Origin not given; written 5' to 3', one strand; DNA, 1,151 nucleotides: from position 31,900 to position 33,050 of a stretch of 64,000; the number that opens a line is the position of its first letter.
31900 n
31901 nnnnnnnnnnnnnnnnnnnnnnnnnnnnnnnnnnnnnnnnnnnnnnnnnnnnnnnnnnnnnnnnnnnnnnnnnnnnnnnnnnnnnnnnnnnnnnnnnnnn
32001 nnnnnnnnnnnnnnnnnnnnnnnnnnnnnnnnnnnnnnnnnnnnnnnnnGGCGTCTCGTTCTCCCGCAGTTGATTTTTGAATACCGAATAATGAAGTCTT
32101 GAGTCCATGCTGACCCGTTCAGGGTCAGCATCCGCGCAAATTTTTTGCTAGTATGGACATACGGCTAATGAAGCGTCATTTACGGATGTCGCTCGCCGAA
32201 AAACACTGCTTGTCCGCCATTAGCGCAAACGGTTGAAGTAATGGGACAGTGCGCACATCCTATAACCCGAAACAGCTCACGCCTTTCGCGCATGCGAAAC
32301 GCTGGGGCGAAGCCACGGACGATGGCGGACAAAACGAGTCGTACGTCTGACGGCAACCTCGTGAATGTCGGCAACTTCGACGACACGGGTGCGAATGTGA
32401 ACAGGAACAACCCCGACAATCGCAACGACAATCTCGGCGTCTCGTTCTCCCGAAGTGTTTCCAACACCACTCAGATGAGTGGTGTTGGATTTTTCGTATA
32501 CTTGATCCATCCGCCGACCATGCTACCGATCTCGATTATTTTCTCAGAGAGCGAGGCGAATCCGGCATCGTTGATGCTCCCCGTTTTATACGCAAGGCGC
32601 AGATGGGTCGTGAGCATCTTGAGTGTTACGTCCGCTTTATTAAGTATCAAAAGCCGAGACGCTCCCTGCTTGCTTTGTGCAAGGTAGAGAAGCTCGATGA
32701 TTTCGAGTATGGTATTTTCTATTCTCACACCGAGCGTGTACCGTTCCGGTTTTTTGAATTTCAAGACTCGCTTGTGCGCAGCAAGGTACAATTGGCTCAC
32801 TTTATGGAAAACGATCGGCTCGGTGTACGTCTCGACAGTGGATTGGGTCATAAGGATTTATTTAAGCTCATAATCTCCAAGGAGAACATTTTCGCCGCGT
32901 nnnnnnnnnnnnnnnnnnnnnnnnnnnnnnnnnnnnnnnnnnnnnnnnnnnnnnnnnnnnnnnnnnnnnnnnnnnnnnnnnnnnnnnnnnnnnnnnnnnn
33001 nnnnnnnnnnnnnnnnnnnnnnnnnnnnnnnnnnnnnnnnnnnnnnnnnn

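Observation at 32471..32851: Avd-like accessory gene in antisense orientation, overlapping the RT start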

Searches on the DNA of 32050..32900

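Call 61: search_rna_families(source=window, start=32050, end=32900, threshold=evalue, max_evalue=1)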
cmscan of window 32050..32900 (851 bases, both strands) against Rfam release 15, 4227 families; matches with E-value up to 1: 0.
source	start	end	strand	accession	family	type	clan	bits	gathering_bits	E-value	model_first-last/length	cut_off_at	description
